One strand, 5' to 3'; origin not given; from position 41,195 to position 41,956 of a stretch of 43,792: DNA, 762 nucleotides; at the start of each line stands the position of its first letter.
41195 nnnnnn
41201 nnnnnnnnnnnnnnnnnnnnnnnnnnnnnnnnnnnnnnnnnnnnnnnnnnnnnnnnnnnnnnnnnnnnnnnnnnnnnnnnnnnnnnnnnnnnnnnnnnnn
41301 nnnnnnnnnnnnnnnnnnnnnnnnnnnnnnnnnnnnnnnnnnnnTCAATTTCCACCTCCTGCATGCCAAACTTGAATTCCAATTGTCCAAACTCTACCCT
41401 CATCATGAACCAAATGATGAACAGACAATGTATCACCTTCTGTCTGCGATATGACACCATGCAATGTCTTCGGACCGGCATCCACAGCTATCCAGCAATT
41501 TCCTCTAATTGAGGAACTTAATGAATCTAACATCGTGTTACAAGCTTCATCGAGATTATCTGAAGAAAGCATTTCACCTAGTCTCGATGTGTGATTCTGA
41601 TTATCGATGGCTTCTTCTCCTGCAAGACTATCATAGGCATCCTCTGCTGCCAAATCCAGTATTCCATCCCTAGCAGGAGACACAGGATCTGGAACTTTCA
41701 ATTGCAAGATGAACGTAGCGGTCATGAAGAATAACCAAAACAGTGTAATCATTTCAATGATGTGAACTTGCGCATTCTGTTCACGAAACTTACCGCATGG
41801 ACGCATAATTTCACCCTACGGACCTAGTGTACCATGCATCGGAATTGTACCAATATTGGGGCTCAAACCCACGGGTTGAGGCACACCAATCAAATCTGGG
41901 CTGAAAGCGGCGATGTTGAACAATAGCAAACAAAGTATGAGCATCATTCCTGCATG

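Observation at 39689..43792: Tad/Ups-like type IV pilus module with an atypical platform, two coupled pilin-like genes and an operonic membrane glycosyltransferase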

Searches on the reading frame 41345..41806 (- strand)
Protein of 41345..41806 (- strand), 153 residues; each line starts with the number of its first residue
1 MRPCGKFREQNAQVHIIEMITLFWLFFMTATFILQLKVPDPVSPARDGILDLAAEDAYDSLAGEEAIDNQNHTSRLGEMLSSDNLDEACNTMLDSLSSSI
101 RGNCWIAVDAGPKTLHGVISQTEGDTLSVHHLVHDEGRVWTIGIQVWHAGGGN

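Call 3: search_protein_families(library=pfam, proteins=[window:41345-41806:-], max_evalue=1)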
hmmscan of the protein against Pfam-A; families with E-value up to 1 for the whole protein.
window:41345-41806:- (153 aa): 1 family
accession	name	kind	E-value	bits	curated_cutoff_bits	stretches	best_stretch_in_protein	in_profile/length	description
PF23923.1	DUF7262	-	0.13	13.2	27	1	26-91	18-79/132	Family of unknown function (DUF7262)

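Call 10: find_homologous_proteins(query=window:41345-41806:-, max_evalue=0.01)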
Query window:41345-41806:- (153 aa): 92 proteins with E <= 0.01 among 103 candidates.
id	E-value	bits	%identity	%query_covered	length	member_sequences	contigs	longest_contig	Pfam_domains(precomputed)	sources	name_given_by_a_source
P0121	2.0e-99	348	100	100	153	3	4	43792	-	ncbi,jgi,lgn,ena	-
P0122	9.9e-91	320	92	100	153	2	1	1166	-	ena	-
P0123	2.1e-88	312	89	100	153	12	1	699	-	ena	-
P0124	5.7e-86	304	88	100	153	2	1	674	-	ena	-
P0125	9.9e-82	290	83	100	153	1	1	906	-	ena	-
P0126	1.3e-69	251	74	97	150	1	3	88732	-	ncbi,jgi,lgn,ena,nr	ncbi:MAG: hypothetical protein QF440_03605 [Candidatus Thalassarchaeaceae archaeon]|jgi:hypothetical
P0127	9.7e-67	242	73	94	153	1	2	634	-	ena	-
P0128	1.2e-66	241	72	94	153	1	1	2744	-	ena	-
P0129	1.2e-66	241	72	94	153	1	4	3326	-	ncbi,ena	-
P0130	1.2e-66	241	72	94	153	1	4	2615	-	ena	-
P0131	1.3e-66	241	72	94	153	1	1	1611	-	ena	-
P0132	1.5e-66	241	72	94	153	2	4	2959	-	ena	-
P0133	2.8e-66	240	72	94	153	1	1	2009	-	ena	-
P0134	3.1e-66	240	72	94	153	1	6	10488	-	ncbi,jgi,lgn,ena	-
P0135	3.1e-66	240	72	94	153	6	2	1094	-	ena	-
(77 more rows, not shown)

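Call 24: search_protein_families(library=pfam, alignment_id=A1, max_evalue=1)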
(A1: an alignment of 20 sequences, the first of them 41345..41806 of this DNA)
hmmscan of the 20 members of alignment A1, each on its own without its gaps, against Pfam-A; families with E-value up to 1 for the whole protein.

A. member 1, window:41345-41806:- (153 aa): 1 family
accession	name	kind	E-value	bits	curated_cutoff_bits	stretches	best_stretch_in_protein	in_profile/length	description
PF23923.1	DUF7262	-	0.13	13.2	27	1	26-91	18-79/132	Family of unknown function (DUF7262)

B. families by the number of members that match (of 20 scanned): 10 families
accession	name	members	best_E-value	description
PF23923.1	DUF7262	5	0.0072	Family of unknown function (DUF7262)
PF19802.4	DUF6285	2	0.0025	Domain of unknown function (DUF6285)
PF11821.13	ActD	1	0.055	Alternative complex III, ActD subunit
PF23959.1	DUF7288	1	0.078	Family of unknown function (DUF7288)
PF21474.3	DNApolII_N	1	0.11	DNA polymerase II, N-terminal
PF10414.14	CysG_dimeriser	1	0.11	Sirohaem synthase dimerisation region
PF21146.3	ICAM1_3_5_D2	1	0.2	ICAM-1/3/5, D2 domain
PF07265.16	TAP35_44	1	0.2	Tapetum specific protein TAP35/TAP44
PF11560.13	LAP2alpha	1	0.26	Lamina-associated polypeptide 2 alpha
PF05507.16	MAGP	1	0.27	Microfibril-associated glycoprotein (MAGP)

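Call 29: search_protein_families(library=ncbifam, proteins=[window:41345-41806:-], max_evalue=0.01)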
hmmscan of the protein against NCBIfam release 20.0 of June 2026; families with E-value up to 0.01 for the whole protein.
window:41345-41806:- (153 aa): 0 families

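Call 30: predict_structure(alignment_id=A1)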
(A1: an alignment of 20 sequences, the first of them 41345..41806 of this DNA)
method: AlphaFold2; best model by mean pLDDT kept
length: 153 residues; sequences in the alignment: 20
mean_pLDDT: 83.3   pTM: 0.61
mean pLDDT of the five models: 83.3, 81.8, 81.6, 80.8, 80.7
residues with pLDDT >= 90: 68; 70-90: 60; 50-70: 20; < 50: 5
segments of 3 or more residues with pLDDT < 50: 1-3
pLDDT, mean of each block of 10 residues (from residue 1): 53 83 90 64 73 91 88 89 92 90 92 89 86 90 89 48
secondary structure, 60 per line:
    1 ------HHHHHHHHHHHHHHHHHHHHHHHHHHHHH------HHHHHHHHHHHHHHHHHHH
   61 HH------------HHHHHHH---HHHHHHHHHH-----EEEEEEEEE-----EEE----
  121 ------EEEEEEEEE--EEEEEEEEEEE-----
elements in order: H7-35 H42-62 H75-81 H85-94 E100-108 E114-116 E127-135 E138-148
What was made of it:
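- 41345..41806 (-): Small A, 153 aa. Pilin-like, with a class III-like N-terminus ...N-A-Q|V-H-I-I-E followed by a hydrophobic helix. Cys89 and Cys104 are invariant. It is a remote DUF7288/DUF7262 relative. The AF2 model has pLDDT 83 and shows a TM helix, three helices and a 4-stranded sheet (call 30).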

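Call 34: fold_search(model_id=the predicted structure, library=pdb)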
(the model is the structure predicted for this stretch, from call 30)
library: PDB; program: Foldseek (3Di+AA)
matches with E <= 10: 531; with E <= 0.001: 0
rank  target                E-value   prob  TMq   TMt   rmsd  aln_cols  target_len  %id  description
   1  6zyw_O                4.3e-02  0.84  0.35  0.44   7.0       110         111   10  Outer Dynein Arm-Shulin complex - overall structure (Tetrahymena thermophila) (released 2021-01-20)
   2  5vky_B                4.9e-02  0.75  0.32  0.43   7.2       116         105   16  Yeast Tda2 (YER071C) - a dynein light chain family member that works independently of the dynein motor complex and mic (released 2017-07-12)
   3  6zu5_SD0              5.5e-02  0.84  0.29  0.22   5.2        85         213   16  Structure of the Paranosema locustae ribosome in complex with Lso2 (released 2020-11-04)
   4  4v8m_AX               5.9e-02  0.60  0.27  0.22   5.8        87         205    8  High-resolution cryo-electron microscopy structure of the Trypanosoma brucei ribosome (released 2014-07-09)
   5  9kzx_SD               7.1e-02  0.51  0.27  0.21   6.0        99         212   15  Cryo-EM structure of the HCV IRES-dependently initiated CMV-stalled 80S ribosome (rotated state) in complexed with eI (released 2025-12-03)
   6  7cpu_SD               7.6e-02  0.60  0.27  0.20   5.0        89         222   15  Cryo-EM structure of 80S ribosome from mouse kidney (released 2022-02-02)
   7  7pzy_E                7.6e-02  0.47  0.26  0.20   5.8        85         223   10  Structure of the vacant Candida albicans 80S ribosome (released 2022-05-18)
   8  7cpv_SD               8.1e-02  0.63  0.29  0.22   5.2        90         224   12  Cryo-EM structure of 80S ribosome from mouse testis (released 2022-02-02)
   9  8q5i_E                8.1e-02  0.47  0.26  0.21   5.8        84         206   11  Structure of Candida albicans 80S ribosome in complex with cephaeline (released 2023-09-13)
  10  2pg1_F                9.2e-02  0.63  0.33  0.44   5.9       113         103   10  Structural analysis of a cytoplasmic dynein Light Chain-Intermediate Chain complex (released 2007-06-05)
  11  9bh5_AD               9.8e-02  0.69  0.29  0.23   4.7        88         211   12  High-resolution C. elegans 80S ribosome structure - class 1 (released 2024-09-04)
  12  9e5c_5y               9.8e-02  0.38  0.29  0.38   7.8       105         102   16  Cryo-EM structure of 96 nm repeat of microtubule doublet from T. brucei flagellum (released 2025-03-12)
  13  3j80_D                1.0e-01  0.69  0.29  0.22   5.2        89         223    9  CryoEM structure of 40S-eIF1-eIF1A preinitiation complex (released 2014-11-05)
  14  7oyc_D2               1.1e-01  0.41  0.26  0.20   5.6        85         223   12  Cryo-EM structure of the Xenopus egg 80S ribosome (released 2022-07-20)
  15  8ip8_ia               1.2e-01  0.38  0.26  0.20   5.7        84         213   11  Wheat 80S ribosome stalled on AUG-Stop boron dependently (released 2024-02-21)
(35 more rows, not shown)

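Call 65: search_solved_structures(query=A1, max_evalue=10)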
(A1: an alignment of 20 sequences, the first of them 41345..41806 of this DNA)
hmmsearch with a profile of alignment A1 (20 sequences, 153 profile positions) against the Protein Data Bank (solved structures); distinct sequences matched with E-value up to 10: 1.
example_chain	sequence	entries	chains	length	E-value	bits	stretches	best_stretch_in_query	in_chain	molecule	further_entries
4f4c_A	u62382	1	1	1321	1.6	11.7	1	63-135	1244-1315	Multidrug resistance protein pgp-1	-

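Call 72: search_protein_representatives(alignment_id=A1)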
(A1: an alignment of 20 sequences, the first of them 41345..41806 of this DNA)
Query: 20 sequences, 153 profile positions. Proteins with E-value up to 0.001 (for the whole library): 65; up to 1e-10: 41; up to 1e-30: 10. The best 65 are listed.
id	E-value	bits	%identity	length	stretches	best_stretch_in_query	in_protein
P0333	1.7e-56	206.5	-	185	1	6-153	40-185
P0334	5.7e-56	204.8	-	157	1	6-152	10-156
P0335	9.4e-50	184.6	-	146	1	7-152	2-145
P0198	2.3e-41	157.4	-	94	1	6-94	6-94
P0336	4.9e-39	149.8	-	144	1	8-152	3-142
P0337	1.8e-37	144.8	-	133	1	19-152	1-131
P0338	1.9e-37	144.6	-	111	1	7-108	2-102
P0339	2.4e-37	144.3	-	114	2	74-151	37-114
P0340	4.9e-36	140.1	-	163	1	31-153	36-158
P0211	1.3e-32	129.0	-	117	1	2-79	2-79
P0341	1.0e-29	119.6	-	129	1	5-118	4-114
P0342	5.4e-29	117.2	-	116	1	7-107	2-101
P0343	2.2e-28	115.2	-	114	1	7-95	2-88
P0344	3.5e-28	114.6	-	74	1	2-74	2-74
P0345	1.9e-26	108.9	-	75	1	79-152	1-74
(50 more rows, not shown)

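Call 75: search_protein_families(library=pfam, alignment_id=A4, max_evalue=0.1)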
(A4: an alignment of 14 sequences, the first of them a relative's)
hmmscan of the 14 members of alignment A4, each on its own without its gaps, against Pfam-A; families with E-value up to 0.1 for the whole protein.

A. member 1, P0375 (150 aa): 1 family
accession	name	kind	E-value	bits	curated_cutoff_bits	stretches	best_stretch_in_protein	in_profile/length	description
PF23959.1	DUF7288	-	3.2e-08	34.6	27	1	6-133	2-142/184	Family of unknown function (DUF7288)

B. families by the number of members that match (of 14 scanned): 4 families
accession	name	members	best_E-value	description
PF23959.1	DUF7288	11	3.2e-08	Family of unknown function (DUF7288)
PF23923.1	DUF7262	2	0.014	Family of unknown function (DUF7262)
PF19865.4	DUF6338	1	0.016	Family of unknown function (DUF6338)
PF25492.1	DUF7911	1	0.038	Domain of unknown function (DUF7911)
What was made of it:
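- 41345..41806 (-): Of 14 aligned sequences, 11 hit DUF7288, the best above the gathering score (call 75).
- On Pfam DUF7288 (small A) and DUF7261 (small B), pilin-like proteins of haloarchaeal pilus loci: Small A is tied to DUF7288 through distant homologues that do pass threshold, at 34.6 bits against 27 (calls 72, 75).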
